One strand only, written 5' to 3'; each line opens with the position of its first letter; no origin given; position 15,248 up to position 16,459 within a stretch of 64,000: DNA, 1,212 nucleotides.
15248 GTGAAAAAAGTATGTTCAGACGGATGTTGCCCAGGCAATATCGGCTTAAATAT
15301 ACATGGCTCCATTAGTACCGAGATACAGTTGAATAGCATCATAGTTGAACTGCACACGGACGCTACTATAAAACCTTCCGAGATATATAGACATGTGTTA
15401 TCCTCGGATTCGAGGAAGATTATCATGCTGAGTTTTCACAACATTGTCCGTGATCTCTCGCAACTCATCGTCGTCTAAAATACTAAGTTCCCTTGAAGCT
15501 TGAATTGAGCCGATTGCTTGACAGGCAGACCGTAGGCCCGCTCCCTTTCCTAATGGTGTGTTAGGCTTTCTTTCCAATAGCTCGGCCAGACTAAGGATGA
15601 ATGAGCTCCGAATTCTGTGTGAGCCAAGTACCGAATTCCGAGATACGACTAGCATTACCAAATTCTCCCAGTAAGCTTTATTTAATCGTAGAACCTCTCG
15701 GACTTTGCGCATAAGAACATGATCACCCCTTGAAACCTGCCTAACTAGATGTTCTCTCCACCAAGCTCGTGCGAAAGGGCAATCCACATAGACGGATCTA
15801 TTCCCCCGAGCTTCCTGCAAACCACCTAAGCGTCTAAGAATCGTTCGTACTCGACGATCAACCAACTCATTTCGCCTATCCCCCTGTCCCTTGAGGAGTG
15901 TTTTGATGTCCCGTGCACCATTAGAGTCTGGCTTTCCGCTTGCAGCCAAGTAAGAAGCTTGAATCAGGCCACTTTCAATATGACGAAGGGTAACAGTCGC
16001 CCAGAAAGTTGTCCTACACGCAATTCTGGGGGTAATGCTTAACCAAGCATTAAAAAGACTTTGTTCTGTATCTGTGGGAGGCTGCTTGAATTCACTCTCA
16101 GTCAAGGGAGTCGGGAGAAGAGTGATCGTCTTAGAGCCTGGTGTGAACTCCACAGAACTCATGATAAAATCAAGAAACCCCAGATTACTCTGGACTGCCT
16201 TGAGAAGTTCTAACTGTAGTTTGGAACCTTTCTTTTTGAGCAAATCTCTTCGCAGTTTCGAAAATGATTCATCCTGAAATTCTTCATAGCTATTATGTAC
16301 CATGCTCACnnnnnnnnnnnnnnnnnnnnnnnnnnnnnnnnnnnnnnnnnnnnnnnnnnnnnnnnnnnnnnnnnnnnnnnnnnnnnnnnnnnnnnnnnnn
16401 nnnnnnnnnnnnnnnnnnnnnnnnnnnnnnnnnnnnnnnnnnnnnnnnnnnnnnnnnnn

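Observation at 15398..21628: Five-gene translationally coupled operon: PP-loop PAPS-reductase-like enzyme + cysteine desulfurase + GHKL ATPase + two orphan proteins; candidate non-canonical DNA sulfur (phosphorothioate-type) modification/defence module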

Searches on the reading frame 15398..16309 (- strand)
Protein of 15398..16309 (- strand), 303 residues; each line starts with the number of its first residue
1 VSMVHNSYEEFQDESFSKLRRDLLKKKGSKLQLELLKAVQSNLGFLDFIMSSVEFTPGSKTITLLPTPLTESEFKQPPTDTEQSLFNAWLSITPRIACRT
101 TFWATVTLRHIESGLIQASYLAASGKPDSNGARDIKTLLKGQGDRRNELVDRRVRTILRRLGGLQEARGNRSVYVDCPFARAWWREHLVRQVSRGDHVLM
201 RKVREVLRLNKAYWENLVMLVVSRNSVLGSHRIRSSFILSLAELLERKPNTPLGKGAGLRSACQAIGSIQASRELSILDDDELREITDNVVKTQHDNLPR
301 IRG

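Call 3: search_protein_families(library=pfam, proteins=[window:15398-16309:-], max_evalue=0.1)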
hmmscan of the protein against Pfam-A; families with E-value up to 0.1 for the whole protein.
window:15398-16309:- (303 aa): 1 family
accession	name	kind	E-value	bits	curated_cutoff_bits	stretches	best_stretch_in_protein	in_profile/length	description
PF19866.4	DUF6339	-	0.00022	21.5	23.2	1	171-288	67-174/175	Family of unknown function (DUF6339)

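Call 4: search_protein_families(library=padloc, proteins=[window:15398-16309:-], max_evalue=0.1)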
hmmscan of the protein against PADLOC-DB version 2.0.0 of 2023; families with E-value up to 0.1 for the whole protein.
window:15398-16309:- (303 aa): 1 family
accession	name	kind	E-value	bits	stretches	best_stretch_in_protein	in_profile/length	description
PDLC04584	PDC-M33C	-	0.0029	15.1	1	170-295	131-246/250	-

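Call 5: search_protein_families(library=ncbifam, proteins=[window:15398-16309:-], max_evalue=0.1)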
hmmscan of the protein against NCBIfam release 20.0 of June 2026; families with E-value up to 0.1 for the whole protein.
window:15398-16309:- (303 aa): 0 families

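Call 9: search_solved_structures(query=window:15398-16309:-, max_evalue=10)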
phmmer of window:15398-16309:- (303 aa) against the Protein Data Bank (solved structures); distinct sequences matched with E-value up to 10: 1.
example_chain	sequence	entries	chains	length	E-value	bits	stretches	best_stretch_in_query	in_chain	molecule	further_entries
8esw_BM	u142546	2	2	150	0.5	13.1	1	50-111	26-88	NADH dehydrogenase [ubiquinone] 1 beta subcomplex subunit 11, mitochondrial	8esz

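Call 48: find_homologous_proteins(query=window:15398-16309:-)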
Query window:15398-16309:- (303 aa): 782 proteins with E <= 0.001 among 3116 candidates; the best 120 are listed.
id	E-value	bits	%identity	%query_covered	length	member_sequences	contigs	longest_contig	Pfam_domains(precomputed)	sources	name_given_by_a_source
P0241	6.2e-194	661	99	99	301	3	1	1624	PF19866.5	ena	-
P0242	1.1e-167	575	89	98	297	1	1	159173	PF19866.5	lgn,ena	-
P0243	3.6e-127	442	71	97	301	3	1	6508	PF19866.5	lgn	-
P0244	4.8e-118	412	65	98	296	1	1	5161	-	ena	-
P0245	7.3e-113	395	62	98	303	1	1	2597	-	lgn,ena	-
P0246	4.4e-108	379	64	98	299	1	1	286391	-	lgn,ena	-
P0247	4.5e-103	363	58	99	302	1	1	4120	PF19866.5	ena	-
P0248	4.9e-103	363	58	97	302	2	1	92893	PF19866.5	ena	-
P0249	1.5e-102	361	58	97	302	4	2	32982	PF19866.5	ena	-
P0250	5.5e-102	359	57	97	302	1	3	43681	PF19866.5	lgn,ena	-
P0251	5.6e-102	359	58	97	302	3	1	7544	PF19866.5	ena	-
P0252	2.6e-101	357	58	97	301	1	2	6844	PF19866.5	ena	-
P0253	1.6e-100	354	57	97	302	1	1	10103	PF19866.5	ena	-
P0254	1.0e-99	352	56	97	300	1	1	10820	PF19866.5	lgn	-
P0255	2.1e-99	351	56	97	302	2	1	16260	PF19866.5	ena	-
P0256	8.4e-99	349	56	96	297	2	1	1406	PF19866.5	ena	-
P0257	1.9e-98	348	56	97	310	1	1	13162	PF19866.5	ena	-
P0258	2.0e-98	348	56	95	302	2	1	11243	PF19866.5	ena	-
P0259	3.4e-98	347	55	97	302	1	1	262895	PF19866.5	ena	-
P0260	4.1e-98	347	57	97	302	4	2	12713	PF19866.5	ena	-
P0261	4.4e-98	346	55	97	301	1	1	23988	PF19866.5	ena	-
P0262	6.3e-98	346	56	96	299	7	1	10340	PF19866.5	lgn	-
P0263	1.6e-97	345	56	97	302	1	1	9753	PF19866.5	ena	-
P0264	2.4e-97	344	56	97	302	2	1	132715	PF19866.5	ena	-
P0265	2.6e-97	344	57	97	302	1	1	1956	PF19866.5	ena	-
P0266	2.9e-97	344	56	97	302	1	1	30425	PF19866.5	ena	-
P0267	3.1e-97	344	55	97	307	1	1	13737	PF19866.5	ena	-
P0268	4.4e-97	343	54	96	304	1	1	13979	PF19866.5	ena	-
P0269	5.8e-97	343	57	97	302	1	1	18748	PF19866.5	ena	-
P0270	1.8e-96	341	54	97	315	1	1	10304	PF19866.5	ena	-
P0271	4.6e-96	340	56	97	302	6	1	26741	PF19866.5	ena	-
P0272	9.1e-96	339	54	95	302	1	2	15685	PF19866.5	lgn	-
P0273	1.1e-95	339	56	94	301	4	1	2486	PF19866.5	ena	-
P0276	3.5e-95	337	55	96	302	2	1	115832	PF19866.5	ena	-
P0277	7.8e-95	336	55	97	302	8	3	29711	PF19866.5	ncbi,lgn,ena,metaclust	metaclust:\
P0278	1.1e-94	335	55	97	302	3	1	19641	PF19866.5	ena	-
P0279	1.3e-94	335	55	97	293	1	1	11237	PF19866.5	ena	-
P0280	2.1e-94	334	56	95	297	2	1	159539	PF19866.5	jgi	-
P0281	2.9e-94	334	54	97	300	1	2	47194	PF19866.5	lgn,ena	-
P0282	3.2e-94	334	55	95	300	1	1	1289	PF19866.5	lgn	-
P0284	4.4e-94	333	55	94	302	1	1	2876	PF19866.5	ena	-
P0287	1.0e-93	332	53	99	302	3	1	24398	PF19866.5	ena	-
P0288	1.3e-93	332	54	97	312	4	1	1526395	PF19866.5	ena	-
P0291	2.7e-93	331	53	98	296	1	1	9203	PF19866.5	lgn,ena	-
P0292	3.9e-93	330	54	96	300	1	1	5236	PF19866.5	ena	-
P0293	1.3e-92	328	55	95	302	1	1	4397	PF19866.5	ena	-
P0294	2.2e-92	328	55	95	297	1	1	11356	PF19866.5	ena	-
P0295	2.7e-92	327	56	95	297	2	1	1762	PF19866.5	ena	-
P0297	8.3e-92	326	53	96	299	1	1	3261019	PF19866.5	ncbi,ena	-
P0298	8.3e-92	326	53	97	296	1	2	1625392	PF19866.5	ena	-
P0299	1.8e-91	325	54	97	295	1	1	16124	PF19866.5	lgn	-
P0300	3.7e-91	324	54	97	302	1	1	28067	PF19866.5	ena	-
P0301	4.3e-91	323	54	97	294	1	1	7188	PF19866.5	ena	-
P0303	1.6e-90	322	53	97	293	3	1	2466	PF19866.5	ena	-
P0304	1.2e-89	319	54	95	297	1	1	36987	PF19866.5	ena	-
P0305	1.2e-89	319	52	96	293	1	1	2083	PF19866.5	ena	-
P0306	1.8e-89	318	52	97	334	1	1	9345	PF19866.5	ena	-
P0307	4.1e-89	317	55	91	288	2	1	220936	PF19866.5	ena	-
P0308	1.0e-88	316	52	97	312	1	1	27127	PF19866.5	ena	-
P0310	2.4e-88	314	53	97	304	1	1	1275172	PF19866.5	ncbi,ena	-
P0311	2.5e-88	314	49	98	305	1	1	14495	PF19866.5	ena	-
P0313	1.1e-87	312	54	92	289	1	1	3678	PF19866.5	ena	-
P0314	1.6e-87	312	49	95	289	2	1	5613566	PF19866.5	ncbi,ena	-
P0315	1.6e-87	312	52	97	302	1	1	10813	PF19866.5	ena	-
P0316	5.5e-87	310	51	98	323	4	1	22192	PF19866.5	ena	-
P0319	3.9e-86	307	53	95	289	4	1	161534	PF19866.5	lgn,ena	-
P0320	1.4e-85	305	51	96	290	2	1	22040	PF19866.5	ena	-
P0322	2.0e-84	302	51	94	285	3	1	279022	PF19866.5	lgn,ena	-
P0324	6.9e-84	300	50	93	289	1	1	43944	PF19866.5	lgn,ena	-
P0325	1.0e-83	299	50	95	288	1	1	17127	PF19866.5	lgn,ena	-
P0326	1.2e-83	299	50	94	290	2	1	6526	PF19866.5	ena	-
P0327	3.4e-83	298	50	94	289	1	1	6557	PF19866.5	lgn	-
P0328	4.5e-83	297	50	94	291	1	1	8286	PF19866.5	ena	-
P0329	5.3e-83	297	50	95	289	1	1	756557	PF19866.5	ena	-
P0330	5.5e-83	297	47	95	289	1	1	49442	PF19866.5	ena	-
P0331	9.4e-83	296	50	95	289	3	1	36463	PF19866.5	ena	-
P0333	1.5e-82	295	51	96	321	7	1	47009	PF19866.5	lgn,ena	-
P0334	1.6e-82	295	50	95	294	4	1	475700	PF19866.5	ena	-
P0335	2.9e-82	295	47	97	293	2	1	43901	PF19866.5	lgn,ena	-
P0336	3.3e-82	294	48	92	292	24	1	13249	PF19866.5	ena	-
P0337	4.8e-82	294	49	94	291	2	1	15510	PF19866.5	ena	-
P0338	1.6e-81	292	50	94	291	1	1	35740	PF19866.5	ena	-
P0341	2.5e-81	291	48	94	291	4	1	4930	PF19866.5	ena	-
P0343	3.1e-81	291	50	94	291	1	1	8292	PF19866.5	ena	-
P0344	3.6e-81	291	47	97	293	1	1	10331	PF19866.5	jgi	-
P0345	3.6e-81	291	48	97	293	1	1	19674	PF19866.5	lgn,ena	-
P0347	5.1e-81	290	47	96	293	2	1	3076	PF19866.5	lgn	-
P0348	5.2e-81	290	49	96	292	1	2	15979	PF19866.5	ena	-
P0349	1.8e-80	289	47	96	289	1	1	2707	PF19866.5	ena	-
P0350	2.5e-80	288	47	91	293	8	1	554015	PF19866.5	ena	-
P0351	3.3e-80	288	49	96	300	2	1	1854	PF19866.5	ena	-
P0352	4.6e-80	287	48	96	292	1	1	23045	PF19866.5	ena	-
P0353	4.9e-80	287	49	95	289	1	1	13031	PF19866.5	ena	-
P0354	5.7e-80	287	48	97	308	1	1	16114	PF19866.5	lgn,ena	-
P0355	6.6e-80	287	47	96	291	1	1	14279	PF19866.5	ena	-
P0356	7.2e-80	287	47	96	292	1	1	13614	PF19866.5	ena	-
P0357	8.4e-80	286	49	95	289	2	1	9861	PF19866.5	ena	-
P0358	8.7e-80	286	48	94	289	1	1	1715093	PF19866.5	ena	-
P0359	1.1e-79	286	47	95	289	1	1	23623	PF19866.5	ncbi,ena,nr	ncbi:MAG: hypothetical protein OXU81_19460 [Gammaproteobacteria bacterium]|nr:hypothetical protein [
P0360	1.1e-79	286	48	97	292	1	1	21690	PF19866.5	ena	-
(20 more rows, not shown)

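Call 55: predict_structure(alignment_id=A4)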
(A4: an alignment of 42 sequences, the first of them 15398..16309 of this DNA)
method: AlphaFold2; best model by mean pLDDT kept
length: 303 residues; sequences in the alignment: 42
mean_pLDDT: 90.8   pTM: 0.88
mean pLDDT of the five models: 90.8, 90.7, 90.0, 89.4, 88.5
residues with pLDDT >= 90: 234; 70-90: 49; 50-70: 12; < 50: 8
segments of 3 or more residues with pLDDT < 50: 1-3, 168-171
pLDDT, mean of each block of 10 residues (from residue 1): 66 94 97 98 98 93 93 93 93 89 96 98 87 94 93 95 66 75 94 95 94 88 81 95 96 94 95 91 97 94 59
secondary structure, 60 per line:
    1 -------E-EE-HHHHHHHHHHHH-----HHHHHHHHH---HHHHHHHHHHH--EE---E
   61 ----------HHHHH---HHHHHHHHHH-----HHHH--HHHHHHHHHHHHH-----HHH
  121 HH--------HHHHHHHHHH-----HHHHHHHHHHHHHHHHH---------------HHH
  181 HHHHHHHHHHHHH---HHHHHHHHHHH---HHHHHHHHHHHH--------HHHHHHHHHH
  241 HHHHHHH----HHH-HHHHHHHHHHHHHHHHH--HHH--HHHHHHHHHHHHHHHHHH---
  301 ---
elements in order: H13-24 H30-38 H42-52 H71-75 H79-88 H94-97 H100-112 H118-122 H131-140 H146-162 H178-193 H197-207 H211-222 H231-247 H256-272 H280-297

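Call 59: fold_search(model_id=the predicted structure, library=pdb)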
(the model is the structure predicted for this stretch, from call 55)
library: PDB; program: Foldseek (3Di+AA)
matches with E <= 10: 24; with E <= 0.001: 0
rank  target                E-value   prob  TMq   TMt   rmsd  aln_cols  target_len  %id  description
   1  8f6r_A                1.8e+00  0.08  0.18  0.21  14.8       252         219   15  CryoEM structure of designed modular protein oligomer C6-79 (released 2023-11-29)
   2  7upq_A                2.2e+00  0.08  0.15  0.20  14.5       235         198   12  Crystal structure of designed heterotrimeric assembly DHT03_1arm_A21/B/C (released 2022-12-14)
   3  6s91_B                2.4e+00  0.07  0.11  0.18  13.9       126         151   16  Cryo-EM structure of the Type III-B Cmr-beta bound to cognate target RNA and AMPPnP, state 2 (released 2020-07-08)
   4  8r5s_A                2.8e+00  0.03  0.12  0.14  20.6       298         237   12  t113 - De-novo designed soluble homotetramer (released 2024-11-27)
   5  9k81_A                2.9e+00  0.12  0.21  0.31  13.1       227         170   11  Cryo-EM structure of designed zinc-induced filament Fiber-n7-Zn1-HEHE-74 (released 2025-10-29)
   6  7unh_A                3.3e+00  0.04  0.16  0.18  17.0       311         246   12  De novo designed chlorophyll dimer protein in apo state, SP2 (released 2023-04-19)
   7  7uni_B                3.6e+00  0.09  0.24  0.26  14.2       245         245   13  De novo designed chlorophyll dimer protein with Zn pheophorbide a methyl ester, SP2-ZnPPaM (released 2023-04-19)
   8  6w2w                  3.6e+00  0.05  0.15  0.19  16.7       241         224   10  Junction 24, DHR14-DHR18 (released 2020-04-15)
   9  4or2_A                3.8e+00  0.03  0.14  0.12  20.6       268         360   13  Human class C G protein-coupled metabotropic glutamate receptor 1 in complex with a negative allosteric modulator (released 2014-03-19)
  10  1o7x_C                3.8e+00  0.02  0.13  0.12  17.2       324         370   12  Citrate synthase from Sulfolobus solfataricus (released 2002-12-12)
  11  4or2_B                4.0e+00  0.03  0.14  0.12  20.6       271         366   13  Human class C G protein-coupled metabotropic glutamate receptor 1 in complex with a negative allosteric modulator (released 2014-03-19)
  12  7lm0_A                4.0e+00  0.02  0.16  0.13  21.6       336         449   10  Crystal structure of GenB3 in complex with PLP (released 2021-09-22)
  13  3s90_A                5.7e+00  0.02  0.13  0.15  20.2       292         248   11  Human vinculin head domain Vh1 (residues 1-252) in complex with murine talin (VBS33; residues 1512-1546) (released 2011-06-22)
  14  6xbo                  5.7e+00  0.02  0.15  0.14  22.4       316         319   13  X-ray crystal structure of the mouse CMP-Sialic acid transporter in complex with 5-methyl CMP (released 2021-06-09)
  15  6s58_C                6.0e+00  0.05  0.12  0.15  16.5       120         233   13  AvaII restriction endonuclease in the absence of nucleic acids (released 2020-05-20)
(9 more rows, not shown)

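Call 98: find_encoding_contigs(protein=P0242, flank=10000, max_places=2)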
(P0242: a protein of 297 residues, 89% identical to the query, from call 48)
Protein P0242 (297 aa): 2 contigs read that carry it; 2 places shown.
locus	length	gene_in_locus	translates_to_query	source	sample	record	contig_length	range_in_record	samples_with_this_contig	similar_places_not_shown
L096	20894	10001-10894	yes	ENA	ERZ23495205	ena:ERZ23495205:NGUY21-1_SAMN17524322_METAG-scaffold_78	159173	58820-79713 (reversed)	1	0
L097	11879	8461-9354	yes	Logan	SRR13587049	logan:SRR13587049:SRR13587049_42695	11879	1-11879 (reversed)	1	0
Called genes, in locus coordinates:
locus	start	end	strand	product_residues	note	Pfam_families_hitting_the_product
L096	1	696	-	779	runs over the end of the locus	PF13620:CarboxypepD_reg, PF13715:CarbopepD_reg_2, PF07715:Plug, PF00593:TonB_dep_Rec_b-barrel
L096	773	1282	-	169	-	-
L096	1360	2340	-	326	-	-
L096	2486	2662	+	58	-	-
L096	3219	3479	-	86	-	-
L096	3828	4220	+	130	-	-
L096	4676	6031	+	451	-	-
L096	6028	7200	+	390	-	PF00266:Aminotran_5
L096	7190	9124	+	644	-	-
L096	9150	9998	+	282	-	-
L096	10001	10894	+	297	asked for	PF19866:DUF6339 (weak)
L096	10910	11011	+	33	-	-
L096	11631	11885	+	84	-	-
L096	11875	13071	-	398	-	PF00313:CSD, PF12873:DUF3825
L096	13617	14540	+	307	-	PF00005:ABC_tran, PF13304:AAA_21 (weak)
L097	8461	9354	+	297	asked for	PF19866:DUF6339 (weak)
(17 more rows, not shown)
